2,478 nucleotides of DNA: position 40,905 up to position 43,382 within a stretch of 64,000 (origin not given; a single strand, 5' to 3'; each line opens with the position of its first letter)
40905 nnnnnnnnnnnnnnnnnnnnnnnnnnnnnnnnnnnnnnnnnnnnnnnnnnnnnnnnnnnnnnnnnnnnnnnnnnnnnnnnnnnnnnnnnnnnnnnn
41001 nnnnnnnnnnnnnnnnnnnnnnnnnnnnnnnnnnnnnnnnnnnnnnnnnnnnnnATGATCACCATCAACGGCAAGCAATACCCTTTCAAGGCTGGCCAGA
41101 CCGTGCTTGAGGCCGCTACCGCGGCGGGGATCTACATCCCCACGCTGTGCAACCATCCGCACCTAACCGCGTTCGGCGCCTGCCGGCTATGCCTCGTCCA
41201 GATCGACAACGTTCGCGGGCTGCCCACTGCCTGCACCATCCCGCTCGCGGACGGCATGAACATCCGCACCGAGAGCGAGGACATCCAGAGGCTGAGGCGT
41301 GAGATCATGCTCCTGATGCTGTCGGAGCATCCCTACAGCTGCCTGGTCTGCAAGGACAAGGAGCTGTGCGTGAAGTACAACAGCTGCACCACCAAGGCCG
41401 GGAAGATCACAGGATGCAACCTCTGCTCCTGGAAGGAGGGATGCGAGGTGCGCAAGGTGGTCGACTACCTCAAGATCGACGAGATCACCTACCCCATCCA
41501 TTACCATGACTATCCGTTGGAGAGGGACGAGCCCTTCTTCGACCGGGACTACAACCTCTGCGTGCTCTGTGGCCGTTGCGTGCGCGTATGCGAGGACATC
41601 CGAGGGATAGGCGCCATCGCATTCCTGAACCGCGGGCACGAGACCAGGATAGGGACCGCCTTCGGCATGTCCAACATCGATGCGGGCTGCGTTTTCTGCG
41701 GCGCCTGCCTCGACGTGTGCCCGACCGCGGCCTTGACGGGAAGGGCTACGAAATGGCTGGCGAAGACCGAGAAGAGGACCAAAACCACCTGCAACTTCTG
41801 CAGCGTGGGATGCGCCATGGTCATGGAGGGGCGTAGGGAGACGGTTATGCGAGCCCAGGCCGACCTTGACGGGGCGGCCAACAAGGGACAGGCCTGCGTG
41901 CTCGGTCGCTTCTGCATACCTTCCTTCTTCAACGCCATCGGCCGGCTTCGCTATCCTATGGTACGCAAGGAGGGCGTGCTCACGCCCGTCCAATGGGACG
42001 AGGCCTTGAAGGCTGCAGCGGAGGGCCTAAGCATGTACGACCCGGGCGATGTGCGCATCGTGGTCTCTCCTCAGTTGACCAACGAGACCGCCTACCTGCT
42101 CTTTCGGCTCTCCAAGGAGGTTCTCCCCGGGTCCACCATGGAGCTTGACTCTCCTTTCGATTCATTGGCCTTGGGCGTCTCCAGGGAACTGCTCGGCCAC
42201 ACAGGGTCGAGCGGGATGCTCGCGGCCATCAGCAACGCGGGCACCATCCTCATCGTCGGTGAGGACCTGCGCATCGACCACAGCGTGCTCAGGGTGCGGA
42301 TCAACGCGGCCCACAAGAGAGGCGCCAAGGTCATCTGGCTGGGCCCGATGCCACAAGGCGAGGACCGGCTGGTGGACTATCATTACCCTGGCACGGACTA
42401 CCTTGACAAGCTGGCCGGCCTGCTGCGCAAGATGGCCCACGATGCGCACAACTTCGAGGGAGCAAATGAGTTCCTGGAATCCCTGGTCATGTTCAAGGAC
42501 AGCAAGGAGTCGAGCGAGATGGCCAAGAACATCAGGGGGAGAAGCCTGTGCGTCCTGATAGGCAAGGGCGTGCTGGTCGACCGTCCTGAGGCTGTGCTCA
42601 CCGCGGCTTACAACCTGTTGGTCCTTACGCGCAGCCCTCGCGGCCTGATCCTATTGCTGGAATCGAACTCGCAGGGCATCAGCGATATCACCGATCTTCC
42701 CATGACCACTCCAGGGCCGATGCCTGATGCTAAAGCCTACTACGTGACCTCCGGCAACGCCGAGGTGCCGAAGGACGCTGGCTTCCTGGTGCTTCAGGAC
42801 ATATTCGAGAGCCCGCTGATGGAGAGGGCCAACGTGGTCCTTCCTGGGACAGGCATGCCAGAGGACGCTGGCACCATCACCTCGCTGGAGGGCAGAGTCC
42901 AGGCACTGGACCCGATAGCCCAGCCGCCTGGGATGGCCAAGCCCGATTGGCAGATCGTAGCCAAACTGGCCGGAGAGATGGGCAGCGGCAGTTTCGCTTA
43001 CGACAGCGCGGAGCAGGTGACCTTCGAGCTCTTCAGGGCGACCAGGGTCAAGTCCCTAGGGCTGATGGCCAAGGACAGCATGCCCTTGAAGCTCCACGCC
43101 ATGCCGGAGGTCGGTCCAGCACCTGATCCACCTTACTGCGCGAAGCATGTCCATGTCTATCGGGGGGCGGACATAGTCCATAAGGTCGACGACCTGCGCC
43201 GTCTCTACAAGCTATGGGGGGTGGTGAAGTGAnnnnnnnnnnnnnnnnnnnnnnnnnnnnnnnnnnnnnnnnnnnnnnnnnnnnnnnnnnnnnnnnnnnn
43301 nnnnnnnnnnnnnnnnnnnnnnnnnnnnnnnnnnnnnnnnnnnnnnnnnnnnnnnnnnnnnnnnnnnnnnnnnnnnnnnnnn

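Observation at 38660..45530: Five-gene coupled operon joining a NuoE/F/G-like (HydABC-type) module to an NfnA/B-like module: candidate electron-bifurcating complex of unknown substrate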

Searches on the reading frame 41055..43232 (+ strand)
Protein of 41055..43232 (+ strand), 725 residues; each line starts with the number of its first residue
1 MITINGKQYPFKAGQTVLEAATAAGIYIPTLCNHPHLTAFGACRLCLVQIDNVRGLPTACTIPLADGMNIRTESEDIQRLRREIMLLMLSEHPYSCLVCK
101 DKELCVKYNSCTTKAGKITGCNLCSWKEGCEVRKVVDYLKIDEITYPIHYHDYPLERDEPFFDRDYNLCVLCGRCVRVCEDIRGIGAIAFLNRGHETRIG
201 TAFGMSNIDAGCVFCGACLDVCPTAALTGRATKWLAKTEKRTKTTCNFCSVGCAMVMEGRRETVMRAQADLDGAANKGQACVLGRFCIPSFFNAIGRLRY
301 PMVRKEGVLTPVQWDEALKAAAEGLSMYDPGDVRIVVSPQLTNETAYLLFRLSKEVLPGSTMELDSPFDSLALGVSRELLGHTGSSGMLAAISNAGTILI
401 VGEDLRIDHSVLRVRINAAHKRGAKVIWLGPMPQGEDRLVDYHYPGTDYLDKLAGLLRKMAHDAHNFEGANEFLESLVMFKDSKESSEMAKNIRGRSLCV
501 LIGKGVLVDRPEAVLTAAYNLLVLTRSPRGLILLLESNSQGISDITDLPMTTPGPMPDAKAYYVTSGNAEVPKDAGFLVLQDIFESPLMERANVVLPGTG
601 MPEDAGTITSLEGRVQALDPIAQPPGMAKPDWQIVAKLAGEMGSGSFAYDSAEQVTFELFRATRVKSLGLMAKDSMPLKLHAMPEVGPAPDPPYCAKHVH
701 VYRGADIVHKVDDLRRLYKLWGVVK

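Call 8: search_protein_families(library=pfam, proteins=[window:41055-43232:+])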
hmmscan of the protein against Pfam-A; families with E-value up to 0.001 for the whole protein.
window:41055-43232:+ (725 aa): 10 families
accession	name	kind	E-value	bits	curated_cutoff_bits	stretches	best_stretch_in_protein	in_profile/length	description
PF00384.28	Molybdopterin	-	4.8e-31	108.5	24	1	297-640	1-352/353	Molybdopterin oxidoreductase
PF13510.11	Fer2_4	-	9.8e-22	77.3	22.8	1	2-74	6-81/82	2Fe-2S iron-sulfur cluster binding domain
PF04879.21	Molybdop_Fe4S4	-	5.2e-11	42.8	22.7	1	239-288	1-50/55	Molybdopterin oxidoreductase Fe4S4 domain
PF22117.2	Fer4_Nqo3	-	1.8e-08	34.9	27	1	161-228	3-67/67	NADH-quinone oxidoreductase subunit 3, ferredoxin-like domain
PF12838.12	Fer4_7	-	7.5e-08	33.2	27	1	169-226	2-52/52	4Fe-4S dicluster domain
PF13187.11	Fer4_9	-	2e-05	24.9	27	1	169-226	2-51/52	4Fe-4S dicluster domain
PF00037.32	Fer4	-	2.9e-05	24.1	21.1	1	212-228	8-24/24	4Fe-4S binding domain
PF14697.11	Fer4_21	-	9.7e-05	22.9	35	1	167-224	6-53/59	4Fe-4S dicluster domain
PF10588.14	NADH-G_4Fe-4S_3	-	9.7e-05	22.3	27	1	81-105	1-25/40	NADH-ubiquinone oxidoreductase-G iron-sulfur binding region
PF12837.12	Fer4_6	-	0.00034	20.9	25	1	162-180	2-20/24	4Fe-4S binding domain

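Call 9: search_protein_families(library=ncbifam, proteins=[window:41055-43232:+])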
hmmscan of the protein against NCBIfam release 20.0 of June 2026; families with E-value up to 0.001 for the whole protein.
window:41055-43232:+ (725 aa): 28 families (the best 25 are shown)
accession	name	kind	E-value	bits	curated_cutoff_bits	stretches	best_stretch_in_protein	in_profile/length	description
TIGR01973.1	NuoG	equivalog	1e-83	282.2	470.05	2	160-638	134-606/606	NADH-quinone oxidoreductase subunit NuoG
NF005895.0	PRK07860.1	equivalog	4.8e-57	193.5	802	3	165-357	161-351/811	NADH-quinone oxidoreductase subunit G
NF040763.1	FeFe_hydrog_A6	exception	1.8e-55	188.4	765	2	2-105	3-106/571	NADH-dependent [FeFe] hydrogenase, group A6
NF005745.0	PRK07569.1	equivalog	1.3e-44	152.4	333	2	2-105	6-109/238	bidirectional hydrogenase complex protein HoxU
TIGR01591.1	Fdh-alpha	equivalog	1.4e-43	149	666.25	2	244-443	1-204/672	formate dehydrogenase subunit alpha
NF006305.0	PRK08493.1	equivalog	2.3e-38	131.8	591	2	2-101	4-101/819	NADH-quinone oxidoreductase subunit G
NF040762.1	Hydr_FeFe_Clost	exception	2.9e-33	115.3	900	2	2-106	3-107/572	ferredoxin hydrogenase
NF047855.1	AssmNtatRedNasC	equivalog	3.4e-32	111.6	1100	2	236-465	15-252/708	assimilatory nitrate reductase catalytic subunit NasC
NF041323.1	Nitr_red_NasA_Halo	equivalog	8.3e-22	77.5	1000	2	249-441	3-200/673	assimilatory nitrate reductase NasA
NF009454.0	PRK12814.1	equivalog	1.4e-20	73.2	916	1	2-97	6-101/657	putative NADPH-dependent glutamate synthase small subunit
NF010055.0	PRK13532.1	equivalog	3.7e-13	48.6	904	1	237-418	38-230/830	nitrate reductase catalytic subunit NapA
TIGR02512.1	FeFe_hydrog_A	subfamily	2.4e-12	46.5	405.95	1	163-238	3-79/375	[FeFe] hydrogenase, group A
TIGR01701.1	Fdhalpha-like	subfamily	5.4e-12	44.7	582.15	1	293-446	95-248/744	FdhF/YdeP family oxidoreductase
TIGR01706.1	NAPA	equivalog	1.8e-11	43.1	930.55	1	231-417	28-229/830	periplasmic nitrate reductase subunit alpha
TIGR02693.1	arsenite_ox_L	equivalog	2.9e-09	35.5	359.05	1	572-642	503-573/806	arsenate reductase (azurin) large subunit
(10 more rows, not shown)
